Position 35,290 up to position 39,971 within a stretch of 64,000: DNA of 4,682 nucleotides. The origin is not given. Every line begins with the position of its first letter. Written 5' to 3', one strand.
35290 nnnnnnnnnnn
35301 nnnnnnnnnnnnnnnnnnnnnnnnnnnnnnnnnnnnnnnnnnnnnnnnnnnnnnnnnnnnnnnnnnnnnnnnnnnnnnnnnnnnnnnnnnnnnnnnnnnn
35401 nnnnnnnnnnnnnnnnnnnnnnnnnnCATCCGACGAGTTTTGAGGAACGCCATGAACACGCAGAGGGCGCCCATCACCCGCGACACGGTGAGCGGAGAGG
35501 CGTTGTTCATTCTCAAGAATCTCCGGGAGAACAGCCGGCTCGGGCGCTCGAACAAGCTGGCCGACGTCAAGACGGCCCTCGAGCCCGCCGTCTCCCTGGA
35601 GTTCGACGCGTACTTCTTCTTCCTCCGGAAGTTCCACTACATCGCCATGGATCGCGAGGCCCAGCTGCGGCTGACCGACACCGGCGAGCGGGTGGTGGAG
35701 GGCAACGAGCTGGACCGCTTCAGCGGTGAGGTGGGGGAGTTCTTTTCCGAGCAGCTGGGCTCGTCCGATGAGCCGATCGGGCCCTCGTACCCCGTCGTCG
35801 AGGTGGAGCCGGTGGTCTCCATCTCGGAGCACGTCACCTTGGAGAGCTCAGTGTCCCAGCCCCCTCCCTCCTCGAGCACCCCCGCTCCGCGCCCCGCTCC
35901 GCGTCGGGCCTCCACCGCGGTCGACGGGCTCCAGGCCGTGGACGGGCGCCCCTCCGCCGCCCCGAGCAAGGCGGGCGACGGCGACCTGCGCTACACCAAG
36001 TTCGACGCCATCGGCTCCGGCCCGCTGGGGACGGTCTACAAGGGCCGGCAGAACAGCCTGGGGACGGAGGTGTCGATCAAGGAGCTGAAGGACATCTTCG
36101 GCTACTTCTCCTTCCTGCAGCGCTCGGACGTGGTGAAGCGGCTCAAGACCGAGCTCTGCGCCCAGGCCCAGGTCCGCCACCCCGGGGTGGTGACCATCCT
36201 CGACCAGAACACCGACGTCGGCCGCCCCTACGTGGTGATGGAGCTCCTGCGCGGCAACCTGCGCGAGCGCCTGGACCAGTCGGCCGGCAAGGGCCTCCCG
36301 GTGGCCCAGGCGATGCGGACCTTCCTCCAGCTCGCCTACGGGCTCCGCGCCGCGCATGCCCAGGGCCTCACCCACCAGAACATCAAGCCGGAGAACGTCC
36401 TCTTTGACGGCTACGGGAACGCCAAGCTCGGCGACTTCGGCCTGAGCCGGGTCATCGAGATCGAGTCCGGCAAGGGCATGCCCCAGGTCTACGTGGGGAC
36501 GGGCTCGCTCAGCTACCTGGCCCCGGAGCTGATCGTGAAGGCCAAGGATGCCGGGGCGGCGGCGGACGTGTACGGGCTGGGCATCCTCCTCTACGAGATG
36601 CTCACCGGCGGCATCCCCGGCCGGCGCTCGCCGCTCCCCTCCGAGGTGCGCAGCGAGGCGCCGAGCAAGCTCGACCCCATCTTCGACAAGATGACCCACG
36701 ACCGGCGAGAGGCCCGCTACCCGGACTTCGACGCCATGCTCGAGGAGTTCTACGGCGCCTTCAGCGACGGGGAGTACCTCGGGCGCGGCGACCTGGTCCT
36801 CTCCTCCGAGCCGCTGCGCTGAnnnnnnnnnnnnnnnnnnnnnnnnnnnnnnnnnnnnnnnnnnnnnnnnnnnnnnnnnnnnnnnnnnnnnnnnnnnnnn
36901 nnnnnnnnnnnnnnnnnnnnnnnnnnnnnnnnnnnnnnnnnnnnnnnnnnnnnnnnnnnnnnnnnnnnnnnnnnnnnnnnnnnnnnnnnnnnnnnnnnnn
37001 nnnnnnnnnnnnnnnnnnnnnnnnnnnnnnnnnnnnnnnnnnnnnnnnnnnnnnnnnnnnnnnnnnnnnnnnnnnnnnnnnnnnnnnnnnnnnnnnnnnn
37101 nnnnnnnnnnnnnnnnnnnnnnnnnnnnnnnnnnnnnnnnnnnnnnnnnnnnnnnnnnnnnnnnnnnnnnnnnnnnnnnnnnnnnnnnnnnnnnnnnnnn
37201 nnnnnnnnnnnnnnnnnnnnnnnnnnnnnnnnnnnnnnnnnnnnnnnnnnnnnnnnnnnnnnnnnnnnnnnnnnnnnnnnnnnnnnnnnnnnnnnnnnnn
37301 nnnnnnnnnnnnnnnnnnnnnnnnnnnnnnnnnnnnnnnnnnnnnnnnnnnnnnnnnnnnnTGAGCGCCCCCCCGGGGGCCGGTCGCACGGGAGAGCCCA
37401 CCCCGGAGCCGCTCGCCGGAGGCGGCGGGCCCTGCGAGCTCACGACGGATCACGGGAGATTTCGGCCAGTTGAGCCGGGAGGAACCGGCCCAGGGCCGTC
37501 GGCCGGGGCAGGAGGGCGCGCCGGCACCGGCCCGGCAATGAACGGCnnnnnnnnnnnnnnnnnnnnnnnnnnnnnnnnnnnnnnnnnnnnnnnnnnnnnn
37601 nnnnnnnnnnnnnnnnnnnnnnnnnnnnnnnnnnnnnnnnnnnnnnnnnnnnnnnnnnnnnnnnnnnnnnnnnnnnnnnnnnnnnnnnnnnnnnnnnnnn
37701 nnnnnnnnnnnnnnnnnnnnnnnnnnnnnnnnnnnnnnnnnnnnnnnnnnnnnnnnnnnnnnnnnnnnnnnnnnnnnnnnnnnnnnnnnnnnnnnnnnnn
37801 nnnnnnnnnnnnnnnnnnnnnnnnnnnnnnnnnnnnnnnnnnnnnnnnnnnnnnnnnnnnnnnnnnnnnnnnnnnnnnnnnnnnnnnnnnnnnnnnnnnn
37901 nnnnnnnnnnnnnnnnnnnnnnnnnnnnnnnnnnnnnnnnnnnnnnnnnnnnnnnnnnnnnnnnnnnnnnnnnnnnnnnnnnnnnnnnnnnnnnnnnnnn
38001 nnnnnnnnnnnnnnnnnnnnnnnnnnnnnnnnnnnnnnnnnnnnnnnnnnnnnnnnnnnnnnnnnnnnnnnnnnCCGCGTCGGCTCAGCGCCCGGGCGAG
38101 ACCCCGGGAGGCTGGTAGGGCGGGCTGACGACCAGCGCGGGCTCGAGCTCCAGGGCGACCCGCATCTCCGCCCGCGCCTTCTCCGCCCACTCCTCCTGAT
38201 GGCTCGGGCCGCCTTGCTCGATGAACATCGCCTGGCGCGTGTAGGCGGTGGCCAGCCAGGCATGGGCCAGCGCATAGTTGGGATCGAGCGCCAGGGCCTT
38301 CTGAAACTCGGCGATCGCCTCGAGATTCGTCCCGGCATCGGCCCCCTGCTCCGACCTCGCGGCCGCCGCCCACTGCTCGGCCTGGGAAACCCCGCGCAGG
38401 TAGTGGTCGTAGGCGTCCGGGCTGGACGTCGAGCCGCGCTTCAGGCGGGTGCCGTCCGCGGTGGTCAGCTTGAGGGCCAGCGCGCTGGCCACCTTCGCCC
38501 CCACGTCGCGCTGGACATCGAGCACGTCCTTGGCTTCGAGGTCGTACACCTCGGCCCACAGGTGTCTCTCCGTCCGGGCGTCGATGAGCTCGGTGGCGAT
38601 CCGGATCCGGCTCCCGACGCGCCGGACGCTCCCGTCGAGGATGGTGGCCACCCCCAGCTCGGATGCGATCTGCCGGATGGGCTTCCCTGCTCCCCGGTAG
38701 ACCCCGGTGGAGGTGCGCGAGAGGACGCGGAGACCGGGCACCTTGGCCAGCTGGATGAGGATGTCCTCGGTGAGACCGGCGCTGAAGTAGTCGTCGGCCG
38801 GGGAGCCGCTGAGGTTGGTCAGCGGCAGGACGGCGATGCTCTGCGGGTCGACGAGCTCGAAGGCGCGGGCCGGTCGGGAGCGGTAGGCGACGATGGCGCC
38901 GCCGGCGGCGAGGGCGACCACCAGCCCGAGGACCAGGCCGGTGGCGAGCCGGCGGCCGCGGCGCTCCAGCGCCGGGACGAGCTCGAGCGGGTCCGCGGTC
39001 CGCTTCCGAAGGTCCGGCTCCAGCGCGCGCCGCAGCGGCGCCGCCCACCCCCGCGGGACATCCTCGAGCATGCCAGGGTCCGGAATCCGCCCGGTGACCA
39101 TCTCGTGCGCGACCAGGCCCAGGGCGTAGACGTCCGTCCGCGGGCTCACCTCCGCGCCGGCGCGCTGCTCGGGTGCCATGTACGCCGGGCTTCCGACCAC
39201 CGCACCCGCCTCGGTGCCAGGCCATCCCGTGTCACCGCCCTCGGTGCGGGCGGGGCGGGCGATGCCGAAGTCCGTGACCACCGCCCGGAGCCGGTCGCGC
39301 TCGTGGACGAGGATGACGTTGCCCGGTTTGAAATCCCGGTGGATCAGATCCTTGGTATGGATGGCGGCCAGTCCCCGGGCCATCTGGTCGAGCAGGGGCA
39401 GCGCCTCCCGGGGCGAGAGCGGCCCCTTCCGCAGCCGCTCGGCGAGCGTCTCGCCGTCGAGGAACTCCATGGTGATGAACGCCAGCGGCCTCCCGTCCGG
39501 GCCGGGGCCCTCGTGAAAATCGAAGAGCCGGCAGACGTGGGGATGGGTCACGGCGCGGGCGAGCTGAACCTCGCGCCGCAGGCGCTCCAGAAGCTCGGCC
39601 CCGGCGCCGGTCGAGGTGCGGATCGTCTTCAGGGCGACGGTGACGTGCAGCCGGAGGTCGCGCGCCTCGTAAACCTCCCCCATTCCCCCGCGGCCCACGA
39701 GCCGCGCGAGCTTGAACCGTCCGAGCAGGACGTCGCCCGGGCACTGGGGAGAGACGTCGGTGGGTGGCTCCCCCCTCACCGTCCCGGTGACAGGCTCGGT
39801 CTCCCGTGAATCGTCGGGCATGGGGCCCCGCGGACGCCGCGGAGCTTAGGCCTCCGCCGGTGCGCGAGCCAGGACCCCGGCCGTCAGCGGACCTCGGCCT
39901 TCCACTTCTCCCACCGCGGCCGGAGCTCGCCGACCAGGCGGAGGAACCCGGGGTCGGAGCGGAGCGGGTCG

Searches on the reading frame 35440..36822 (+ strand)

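Call 14: search_protein_families(library=pfam, proteins=[window:35440-36822:+], max_evalue=0.00001)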
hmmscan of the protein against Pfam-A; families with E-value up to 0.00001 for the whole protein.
window:35440-36822:+ (460 aa): 2 families
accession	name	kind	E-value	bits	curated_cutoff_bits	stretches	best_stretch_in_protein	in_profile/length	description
PF00069.31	Pkinase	-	1.8e-36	126.3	31.7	1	185-395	1-198/263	Protein kinase domain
PF07714.23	PK_Tyr_Ser-Thr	-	1.4e-23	84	23.1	1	190-391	6-201/258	Protein tyrosine and serine/threonine kinase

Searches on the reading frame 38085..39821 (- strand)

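Call 14: search_protein_families(library=pfam, proteins=[window:38085-39821:-], max_evalue=0.00001)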
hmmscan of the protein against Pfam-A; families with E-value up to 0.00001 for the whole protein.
window:38085-39821:- (578 aa): 3 families
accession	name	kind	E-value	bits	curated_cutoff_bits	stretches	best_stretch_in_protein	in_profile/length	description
PF00069.31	Pkinase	-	3.5e-37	128.7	31.7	1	37-247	2-196/263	Protein kinase domain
PF07714.23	PK_Tyr_Ser-Thr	-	3.1e-23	82.9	23.1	1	37-251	2-208/258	Protein tyrosine and serine/threonine kinase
PF13414.12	TPR_11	-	3.9e-07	30.1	26.8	1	501-530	12-41/42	TPR repeat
